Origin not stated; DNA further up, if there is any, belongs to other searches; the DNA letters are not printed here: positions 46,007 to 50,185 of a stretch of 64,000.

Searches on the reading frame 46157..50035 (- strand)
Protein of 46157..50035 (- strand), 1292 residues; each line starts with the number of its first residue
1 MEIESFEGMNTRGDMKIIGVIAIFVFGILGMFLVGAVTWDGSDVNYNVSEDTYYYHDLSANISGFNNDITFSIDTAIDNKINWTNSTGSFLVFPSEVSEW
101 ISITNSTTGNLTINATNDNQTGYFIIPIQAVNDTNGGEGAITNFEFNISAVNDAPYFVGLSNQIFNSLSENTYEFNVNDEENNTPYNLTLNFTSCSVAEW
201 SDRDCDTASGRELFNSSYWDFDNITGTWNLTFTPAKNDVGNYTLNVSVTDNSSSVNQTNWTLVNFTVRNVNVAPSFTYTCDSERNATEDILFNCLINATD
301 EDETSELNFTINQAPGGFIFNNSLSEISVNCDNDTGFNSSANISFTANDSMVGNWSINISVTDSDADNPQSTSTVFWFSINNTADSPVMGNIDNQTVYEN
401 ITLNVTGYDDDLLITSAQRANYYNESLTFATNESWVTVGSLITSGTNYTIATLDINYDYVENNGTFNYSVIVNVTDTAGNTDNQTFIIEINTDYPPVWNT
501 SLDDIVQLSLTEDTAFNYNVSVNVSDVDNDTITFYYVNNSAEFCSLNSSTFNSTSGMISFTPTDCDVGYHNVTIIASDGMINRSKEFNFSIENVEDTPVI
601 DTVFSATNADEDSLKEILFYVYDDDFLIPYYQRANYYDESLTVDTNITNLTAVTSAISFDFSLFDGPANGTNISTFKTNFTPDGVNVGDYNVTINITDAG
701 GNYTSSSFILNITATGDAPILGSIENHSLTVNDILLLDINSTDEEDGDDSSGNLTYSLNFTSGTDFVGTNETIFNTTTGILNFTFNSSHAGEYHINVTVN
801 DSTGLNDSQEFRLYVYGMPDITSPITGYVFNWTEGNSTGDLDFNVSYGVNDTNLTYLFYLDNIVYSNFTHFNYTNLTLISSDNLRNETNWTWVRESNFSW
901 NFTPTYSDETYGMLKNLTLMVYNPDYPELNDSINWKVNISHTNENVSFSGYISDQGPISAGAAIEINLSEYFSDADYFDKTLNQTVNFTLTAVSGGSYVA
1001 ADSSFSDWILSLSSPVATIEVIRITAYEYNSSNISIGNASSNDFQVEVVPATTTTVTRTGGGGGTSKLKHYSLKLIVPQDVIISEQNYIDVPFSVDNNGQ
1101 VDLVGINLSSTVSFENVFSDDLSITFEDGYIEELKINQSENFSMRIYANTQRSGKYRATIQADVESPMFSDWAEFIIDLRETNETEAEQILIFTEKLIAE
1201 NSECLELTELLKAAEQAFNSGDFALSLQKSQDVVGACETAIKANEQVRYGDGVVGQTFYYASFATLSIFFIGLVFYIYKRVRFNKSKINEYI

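Call 23: search_protein_families(library=pfam, proteins=[window:46157-50035:-], max_evalue=0.001)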
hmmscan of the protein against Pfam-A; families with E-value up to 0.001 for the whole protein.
window:46157-50035:- (1292 aa): 5 families
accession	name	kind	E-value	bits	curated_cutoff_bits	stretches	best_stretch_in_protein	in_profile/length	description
PF15418.12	DUF4625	-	5e-06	27.3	27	0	656-712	75-130/131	Domain of unknown function (DUF4625)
PF23265.1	Ig-like_KY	-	9.4e-06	26.2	27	0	751-804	46-104/129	KY-like, immunoglobulin-like domain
PF05345.18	He_PIG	-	6.2e-05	23.8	24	0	505-591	8-93/96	Putative Ig domain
PF17963.7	Big_9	-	0.00022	22.5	23.6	0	503-580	8-78/89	Bacterial Ig domain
PF19077.6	Big_13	-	0.00025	21.9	27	0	677-709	63-97/102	Bacterial Ig-like domain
